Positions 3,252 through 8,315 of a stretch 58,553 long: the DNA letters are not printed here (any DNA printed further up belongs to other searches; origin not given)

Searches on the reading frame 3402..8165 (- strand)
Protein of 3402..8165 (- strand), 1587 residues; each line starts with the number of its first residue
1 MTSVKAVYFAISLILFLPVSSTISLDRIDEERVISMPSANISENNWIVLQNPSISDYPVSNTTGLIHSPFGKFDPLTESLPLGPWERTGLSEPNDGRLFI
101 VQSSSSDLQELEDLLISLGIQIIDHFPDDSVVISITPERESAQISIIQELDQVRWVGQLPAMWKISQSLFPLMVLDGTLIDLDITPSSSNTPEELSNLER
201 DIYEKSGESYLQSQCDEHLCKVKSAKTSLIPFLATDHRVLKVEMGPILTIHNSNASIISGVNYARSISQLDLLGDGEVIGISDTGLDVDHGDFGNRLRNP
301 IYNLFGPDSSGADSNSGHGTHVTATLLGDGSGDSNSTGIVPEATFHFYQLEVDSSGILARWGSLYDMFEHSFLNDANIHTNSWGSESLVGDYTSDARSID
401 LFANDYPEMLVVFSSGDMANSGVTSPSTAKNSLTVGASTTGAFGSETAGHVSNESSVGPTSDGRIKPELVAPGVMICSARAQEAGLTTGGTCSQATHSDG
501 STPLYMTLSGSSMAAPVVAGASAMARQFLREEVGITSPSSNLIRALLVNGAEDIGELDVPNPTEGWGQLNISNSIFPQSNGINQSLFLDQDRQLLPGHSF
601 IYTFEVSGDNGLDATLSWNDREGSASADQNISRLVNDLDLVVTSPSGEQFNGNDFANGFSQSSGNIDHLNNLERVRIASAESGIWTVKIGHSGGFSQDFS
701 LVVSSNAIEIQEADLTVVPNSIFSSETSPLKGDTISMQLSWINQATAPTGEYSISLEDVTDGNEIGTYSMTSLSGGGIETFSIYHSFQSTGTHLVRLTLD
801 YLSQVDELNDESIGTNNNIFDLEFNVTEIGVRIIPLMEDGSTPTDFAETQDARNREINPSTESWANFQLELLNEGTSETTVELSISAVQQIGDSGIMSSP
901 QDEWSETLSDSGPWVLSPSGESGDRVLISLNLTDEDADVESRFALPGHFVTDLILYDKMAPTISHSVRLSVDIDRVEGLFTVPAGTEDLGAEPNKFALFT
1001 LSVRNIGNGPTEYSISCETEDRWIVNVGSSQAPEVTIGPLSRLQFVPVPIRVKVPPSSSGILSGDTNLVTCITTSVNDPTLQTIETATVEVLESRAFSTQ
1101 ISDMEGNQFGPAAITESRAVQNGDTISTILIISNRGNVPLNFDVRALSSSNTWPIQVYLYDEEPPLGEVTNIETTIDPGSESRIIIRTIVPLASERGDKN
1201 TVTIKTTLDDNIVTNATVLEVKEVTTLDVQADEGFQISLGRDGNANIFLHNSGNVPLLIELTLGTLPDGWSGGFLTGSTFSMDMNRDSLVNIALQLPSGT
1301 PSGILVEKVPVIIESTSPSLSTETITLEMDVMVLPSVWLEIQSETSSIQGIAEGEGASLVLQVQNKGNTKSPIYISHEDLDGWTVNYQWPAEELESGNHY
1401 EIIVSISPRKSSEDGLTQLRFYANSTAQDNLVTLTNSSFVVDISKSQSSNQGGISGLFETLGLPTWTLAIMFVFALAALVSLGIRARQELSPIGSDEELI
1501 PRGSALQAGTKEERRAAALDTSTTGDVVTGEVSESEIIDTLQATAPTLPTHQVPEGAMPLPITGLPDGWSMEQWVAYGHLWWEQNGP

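Call 11: search_protein_families(library=pfam, proteins=[window:3402-8165:-], max_evalue=0.001)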
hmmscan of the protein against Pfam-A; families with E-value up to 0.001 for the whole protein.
window:3402-8165:- (1587 aa): 4 families
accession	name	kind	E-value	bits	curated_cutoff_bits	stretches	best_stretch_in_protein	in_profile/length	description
PF00082.27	Peptidase_S8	-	1.4e-39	136.6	21.8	1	274-567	1-288/288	Subtilase family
PF07705.17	CARDB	-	1.1e-08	35.6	22.7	1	713-815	2-94/101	CARDB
PF22544.2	HYDIN_VesB_CFA65-like_Ig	-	0.00051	20.7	25.5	0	1120-1205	15-98/100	HYDIN/CFA65/VesB-like, Ig-like domain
PF11614.14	FixG_C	-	0.00055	20.5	25.6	0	1361-1441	37-118/119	IG-like fold at C-terminal of FixG, putative oxidoreductase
